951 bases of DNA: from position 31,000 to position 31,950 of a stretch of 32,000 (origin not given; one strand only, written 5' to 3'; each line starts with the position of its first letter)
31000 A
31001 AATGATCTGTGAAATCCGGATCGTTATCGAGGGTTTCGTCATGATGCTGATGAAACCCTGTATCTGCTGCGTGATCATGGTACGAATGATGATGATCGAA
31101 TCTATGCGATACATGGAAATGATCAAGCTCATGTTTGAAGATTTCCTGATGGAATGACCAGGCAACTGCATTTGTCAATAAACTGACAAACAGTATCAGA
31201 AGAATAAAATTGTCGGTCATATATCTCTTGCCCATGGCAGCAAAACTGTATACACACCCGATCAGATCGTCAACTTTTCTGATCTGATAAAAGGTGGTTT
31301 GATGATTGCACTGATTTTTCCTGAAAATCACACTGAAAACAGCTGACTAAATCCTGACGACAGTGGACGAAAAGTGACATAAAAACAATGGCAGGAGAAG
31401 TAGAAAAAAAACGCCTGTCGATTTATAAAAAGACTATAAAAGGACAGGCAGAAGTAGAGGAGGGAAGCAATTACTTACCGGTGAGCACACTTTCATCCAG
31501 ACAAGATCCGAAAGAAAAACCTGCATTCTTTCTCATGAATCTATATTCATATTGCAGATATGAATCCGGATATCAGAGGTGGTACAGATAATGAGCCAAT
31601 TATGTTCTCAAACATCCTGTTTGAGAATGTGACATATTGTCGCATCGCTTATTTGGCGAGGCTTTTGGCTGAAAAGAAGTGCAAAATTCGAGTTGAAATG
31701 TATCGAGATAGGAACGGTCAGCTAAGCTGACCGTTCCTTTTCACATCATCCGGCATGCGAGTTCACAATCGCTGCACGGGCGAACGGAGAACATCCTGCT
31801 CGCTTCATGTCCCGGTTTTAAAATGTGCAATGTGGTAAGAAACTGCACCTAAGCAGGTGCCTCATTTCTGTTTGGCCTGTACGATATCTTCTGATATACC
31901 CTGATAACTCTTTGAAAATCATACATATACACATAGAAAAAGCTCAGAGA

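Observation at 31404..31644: Promoter-to-terminator unit of ~190 nt without an ORF: candidate metal-regulated sRNA (RyhB/PrrF-like logic) or attenuator leader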

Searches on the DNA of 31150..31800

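Call 15: search_rna_families(source=window, start=31150, end=31800, threshold=evalue, max_evalue=10, show_alignments=3)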
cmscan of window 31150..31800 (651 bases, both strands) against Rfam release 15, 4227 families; matches with E-value up to 10: 6.
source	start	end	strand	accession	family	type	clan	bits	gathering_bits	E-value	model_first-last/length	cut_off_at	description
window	31639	31744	-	RF02901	AaHKsRNA41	Gene; sRNA;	-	24.7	97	0.0015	1-187/187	no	Aggregatibacter sRNA 41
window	31588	31672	+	RF00580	SNORD91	Gene; snRNA; snoRNA; CD-box;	-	22.4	51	0.25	1-95/95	no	Small nucleolar RNA SNORD91 family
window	31710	31738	-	RF01837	toga_FSE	Cis-reg; frameshift_element;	-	20.1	40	0.3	1-29/29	no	togavirus ribosomal frameshift element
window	31710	31738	+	RF01837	toga_FSE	Cis-reg; frameshift_element;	-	19.4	40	0.46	1-29/29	no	togavirus ribosomal frameshift element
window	31702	31747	-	RF00969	mir-556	Gene; miRNA;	-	18.1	84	1.8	1-88/88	no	mir-556 microRNA precursor family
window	31295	31349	+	RF00276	SNORD52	Gene; snRNA; snoRNA; CD-box;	CL00063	14.1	45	5.3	1-67/67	no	Small nucleolar RNA SNORD52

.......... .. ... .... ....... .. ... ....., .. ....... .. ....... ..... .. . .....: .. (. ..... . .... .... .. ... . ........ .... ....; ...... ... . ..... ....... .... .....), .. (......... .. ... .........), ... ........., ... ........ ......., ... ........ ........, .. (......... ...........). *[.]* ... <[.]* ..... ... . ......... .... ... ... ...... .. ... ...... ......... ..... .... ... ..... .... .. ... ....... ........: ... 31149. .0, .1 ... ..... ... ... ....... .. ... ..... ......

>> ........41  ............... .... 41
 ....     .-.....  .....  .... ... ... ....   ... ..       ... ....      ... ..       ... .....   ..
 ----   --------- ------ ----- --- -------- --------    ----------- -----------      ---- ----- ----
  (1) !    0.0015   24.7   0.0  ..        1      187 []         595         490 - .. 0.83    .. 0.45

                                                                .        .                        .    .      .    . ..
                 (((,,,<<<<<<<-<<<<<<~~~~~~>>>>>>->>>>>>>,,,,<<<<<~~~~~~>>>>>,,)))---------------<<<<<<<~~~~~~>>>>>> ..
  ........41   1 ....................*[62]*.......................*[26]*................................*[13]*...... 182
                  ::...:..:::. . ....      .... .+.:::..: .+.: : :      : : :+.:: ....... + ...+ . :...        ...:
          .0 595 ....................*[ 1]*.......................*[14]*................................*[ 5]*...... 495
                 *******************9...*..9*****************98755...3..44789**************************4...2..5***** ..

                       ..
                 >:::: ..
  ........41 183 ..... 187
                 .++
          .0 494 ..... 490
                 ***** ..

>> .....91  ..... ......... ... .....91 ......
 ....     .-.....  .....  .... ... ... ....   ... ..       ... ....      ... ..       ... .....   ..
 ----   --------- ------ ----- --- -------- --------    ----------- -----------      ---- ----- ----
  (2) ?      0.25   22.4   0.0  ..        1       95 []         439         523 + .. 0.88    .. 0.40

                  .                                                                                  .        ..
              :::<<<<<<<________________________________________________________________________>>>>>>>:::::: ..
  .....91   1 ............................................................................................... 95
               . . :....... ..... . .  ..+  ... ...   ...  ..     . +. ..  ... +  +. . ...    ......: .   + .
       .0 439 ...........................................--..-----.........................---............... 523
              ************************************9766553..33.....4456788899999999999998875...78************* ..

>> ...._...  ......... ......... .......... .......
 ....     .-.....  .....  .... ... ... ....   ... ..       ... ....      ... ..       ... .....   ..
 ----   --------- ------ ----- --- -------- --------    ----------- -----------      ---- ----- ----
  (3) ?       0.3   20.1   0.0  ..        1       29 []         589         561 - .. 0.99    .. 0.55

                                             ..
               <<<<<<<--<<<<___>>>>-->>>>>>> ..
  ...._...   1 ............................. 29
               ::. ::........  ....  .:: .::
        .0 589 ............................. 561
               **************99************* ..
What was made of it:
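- On RyhB/PrrF/NrrF-type Fur-regulated sRNA families (Rfam): A permissive scan of 31150-31800 at E <= 10 gave no hit on the RNA body (call 15).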
